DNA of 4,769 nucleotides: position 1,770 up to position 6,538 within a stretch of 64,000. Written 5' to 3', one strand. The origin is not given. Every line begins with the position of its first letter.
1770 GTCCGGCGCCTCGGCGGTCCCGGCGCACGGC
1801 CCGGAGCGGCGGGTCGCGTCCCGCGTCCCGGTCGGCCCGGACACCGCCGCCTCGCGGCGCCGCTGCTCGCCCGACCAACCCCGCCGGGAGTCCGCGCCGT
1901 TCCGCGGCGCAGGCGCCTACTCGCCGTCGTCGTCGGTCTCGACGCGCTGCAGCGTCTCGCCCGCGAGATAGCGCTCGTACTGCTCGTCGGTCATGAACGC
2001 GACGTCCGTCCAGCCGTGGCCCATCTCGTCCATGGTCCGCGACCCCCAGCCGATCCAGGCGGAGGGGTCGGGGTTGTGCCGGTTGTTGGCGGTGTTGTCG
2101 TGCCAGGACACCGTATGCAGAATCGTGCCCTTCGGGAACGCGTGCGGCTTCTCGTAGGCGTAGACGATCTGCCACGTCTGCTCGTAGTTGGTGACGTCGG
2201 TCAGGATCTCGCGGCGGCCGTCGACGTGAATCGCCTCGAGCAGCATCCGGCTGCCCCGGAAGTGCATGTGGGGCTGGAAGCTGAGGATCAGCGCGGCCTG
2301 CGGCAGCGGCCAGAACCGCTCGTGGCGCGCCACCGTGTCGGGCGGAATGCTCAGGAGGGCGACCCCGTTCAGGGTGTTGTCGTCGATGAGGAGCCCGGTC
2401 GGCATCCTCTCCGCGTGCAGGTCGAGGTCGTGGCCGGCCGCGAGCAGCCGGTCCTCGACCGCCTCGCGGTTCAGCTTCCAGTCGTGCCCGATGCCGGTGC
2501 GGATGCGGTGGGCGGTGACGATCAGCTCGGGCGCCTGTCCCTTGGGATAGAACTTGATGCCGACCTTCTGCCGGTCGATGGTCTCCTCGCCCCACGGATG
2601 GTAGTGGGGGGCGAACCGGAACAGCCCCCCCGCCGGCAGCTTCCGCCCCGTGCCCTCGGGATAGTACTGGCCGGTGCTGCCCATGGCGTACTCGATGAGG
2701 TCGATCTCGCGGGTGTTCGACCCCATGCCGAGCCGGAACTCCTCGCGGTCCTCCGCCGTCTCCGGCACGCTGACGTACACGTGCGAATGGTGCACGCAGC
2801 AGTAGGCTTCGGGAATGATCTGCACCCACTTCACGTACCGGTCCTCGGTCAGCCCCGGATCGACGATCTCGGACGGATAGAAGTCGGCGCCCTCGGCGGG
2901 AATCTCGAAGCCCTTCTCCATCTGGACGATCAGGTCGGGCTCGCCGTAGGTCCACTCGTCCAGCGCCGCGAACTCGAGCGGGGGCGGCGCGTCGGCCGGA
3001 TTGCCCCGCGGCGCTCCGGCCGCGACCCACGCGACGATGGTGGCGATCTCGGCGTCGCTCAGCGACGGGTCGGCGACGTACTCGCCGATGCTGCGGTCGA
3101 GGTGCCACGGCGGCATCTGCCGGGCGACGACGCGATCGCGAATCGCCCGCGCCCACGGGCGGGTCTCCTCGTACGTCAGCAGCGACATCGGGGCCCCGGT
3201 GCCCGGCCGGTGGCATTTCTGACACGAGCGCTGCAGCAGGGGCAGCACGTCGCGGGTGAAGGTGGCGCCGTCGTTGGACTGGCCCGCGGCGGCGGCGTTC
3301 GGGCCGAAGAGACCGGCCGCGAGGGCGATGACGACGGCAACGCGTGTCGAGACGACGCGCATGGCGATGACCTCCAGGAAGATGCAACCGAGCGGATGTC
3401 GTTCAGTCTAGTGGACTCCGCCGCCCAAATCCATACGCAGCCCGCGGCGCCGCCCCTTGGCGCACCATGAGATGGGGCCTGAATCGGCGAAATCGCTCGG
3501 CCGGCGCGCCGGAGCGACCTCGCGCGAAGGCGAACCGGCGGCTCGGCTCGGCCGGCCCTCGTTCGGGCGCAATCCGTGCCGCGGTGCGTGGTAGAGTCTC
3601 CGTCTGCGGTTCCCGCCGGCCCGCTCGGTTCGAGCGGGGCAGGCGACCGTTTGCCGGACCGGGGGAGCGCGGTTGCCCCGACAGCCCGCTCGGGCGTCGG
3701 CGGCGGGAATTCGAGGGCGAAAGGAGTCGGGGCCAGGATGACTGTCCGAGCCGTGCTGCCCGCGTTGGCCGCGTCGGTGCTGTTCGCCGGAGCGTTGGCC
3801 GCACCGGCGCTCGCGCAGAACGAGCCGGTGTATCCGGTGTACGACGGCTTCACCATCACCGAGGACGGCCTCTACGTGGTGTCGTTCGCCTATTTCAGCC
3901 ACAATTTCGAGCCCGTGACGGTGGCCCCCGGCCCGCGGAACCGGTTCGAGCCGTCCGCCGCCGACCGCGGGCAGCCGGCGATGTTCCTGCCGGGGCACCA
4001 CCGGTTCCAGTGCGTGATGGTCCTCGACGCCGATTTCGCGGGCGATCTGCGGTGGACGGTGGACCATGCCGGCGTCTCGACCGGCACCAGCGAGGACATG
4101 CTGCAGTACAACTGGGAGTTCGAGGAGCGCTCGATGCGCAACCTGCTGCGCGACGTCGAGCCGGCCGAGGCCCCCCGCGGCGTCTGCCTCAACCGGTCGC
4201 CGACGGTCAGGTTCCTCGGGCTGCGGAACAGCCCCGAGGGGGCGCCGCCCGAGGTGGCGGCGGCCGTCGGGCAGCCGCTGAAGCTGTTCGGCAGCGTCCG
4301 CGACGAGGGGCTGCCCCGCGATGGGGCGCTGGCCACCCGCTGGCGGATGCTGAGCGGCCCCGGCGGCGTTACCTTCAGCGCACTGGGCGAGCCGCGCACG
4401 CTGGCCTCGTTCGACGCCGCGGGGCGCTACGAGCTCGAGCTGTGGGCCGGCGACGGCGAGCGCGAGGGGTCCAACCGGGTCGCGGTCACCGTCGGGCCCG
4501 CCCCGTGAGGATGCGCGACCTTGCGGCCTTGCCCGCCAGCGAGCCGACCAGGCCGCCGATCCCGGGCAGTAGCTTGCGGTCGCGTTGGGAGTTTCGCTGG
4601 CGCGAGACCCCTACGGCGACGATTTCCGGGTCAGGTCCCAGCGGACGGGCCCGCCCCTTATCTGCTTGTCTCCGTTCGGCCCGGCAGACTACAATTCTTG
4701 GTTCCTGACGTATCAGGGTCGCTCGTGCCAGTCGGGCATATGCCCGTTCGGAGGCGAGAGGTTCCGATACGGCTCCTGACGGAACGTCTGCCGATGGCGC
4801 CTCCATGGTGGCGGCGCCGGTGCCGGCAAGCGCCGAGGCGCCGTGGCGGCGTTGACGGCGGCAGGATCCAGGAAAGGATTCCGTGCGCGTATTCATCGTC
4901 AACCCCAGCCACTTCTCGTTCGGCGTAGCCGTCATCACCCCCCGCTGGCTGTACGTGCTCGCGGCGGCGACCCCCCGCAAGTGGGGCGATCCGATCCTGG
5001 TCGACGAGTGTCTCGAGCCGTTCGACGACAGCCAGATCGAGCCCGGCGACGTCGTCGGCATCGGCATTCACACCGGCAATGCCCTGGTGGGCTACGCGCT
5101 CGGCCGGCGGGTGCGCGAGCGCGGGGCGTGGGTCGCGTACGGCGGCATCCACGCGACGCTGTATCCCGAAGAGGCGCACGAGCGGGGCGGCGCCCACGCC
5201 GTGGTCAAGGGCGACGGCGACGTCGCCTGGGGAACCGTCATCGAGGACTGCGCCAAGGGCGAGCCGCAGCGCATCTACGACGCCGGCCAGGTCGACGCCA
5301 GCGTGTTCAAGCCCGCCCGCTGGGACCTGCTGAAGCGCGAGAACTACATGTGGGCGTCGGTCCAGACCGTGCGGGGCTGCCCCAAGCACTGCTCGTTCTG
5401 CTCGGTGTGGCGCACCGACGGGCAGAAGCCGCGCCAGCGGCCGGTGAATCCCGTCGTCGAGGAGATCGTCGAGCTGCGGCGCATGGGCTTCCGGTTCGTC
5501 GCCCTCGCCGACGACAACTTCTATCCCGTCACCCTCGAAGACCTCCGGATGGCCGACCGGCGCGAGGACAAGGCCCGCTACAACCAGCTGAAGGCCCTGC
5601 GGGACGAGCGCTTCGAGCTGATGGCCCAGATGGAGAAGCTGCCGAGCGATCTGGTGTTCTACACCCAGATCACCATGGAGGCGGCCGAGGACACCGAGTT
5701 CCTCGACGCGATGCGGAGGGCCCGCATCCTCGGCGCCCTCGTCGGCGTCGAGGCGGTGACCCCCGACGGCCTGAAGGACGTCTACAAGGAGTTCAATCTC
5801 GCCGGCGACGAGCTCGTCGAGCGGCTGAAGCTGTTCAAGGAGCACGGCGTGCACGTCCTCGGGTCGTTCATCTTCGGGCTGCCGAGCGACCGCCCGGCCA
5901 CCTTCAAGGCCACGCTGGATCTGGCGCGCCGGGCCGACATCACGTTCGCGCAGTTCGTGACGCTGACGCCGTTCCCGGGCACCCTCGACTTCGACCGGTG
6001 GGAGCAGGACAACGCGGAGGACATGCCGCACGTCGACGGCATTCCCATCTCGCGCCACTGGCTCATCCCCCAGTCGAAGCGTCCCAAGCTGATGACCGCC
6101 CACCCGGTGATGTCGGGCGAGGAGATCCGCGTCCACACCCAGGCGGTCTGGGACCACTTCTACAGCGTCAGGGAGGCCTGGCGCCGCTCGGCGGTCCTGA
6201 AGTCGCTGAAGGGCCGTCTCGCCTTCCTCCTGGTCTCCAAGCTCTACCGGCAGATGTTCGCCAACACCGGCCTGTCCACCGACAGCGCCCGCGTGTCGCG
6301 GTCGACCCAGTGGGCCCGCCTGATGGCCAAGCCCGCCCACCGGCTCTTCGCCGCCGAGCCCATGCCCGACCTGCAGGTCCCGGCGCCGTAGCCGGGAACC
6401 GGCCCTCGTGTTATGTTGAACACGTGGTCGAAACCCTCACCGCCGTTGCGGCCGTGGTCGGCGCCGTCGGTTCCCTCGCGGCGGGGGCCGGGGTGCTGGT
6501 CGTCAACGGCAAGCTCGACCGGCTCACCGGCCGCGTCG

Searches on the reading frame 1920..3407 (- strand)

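Call 34: search_protein_families(library=pfam, proteins=[window:1920-3407:-], max_evalue=0.001)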
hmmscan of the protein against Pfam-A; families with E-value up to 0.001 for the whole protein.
window:1920-3407:- (496 aa): 1 family
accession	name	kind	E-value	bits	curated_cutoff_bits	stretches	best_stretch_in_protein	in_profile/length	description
PF13442.11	Cytochrome_CBB3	-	0.00051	20.8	27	0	57-103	9-53/68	Cytochrome C oxidase, cbb3-type, subunit III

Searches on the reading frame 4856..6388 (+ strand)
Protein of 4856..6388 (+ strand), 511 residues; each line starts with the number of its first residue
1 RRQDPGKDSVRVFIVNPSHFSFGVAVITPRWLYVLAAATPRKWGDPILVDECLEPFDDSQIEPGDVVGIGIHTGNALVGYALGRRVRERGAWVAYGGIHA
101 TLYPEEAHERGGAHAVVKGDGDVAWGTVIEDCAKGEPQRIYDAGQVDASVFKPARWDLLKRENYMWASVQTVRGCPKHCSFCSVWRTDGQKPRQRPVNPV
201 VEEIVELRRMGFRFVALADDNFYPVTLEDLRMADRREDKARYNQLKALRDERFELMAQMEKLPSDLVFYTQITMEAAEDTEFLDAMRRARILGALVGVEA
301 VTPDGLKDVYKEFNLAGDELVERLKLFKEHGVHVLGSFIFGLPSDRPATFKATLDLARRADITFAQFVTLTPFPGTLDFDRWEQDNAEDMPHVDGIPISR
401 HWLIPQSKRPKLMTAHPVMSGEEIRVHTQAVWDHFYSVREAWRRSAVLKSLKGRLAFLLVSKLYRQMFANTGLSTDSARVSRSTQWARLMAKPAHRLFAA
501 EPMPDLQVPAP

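Call 34: search_protein_families(library=pfam, proteins=[window:4856-6388:+], max_evalue=0.001)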
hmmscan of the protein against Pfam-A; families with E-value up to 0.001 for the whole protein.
window:4856-6388:+ (511 aa): 1 family
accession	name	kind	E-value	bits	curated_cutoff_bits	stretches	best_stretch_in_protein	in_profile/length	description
PF04055.27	Radical_SAM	-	4e-14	53.5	29.5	1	170-357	2-166/166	Radical SAM superfamily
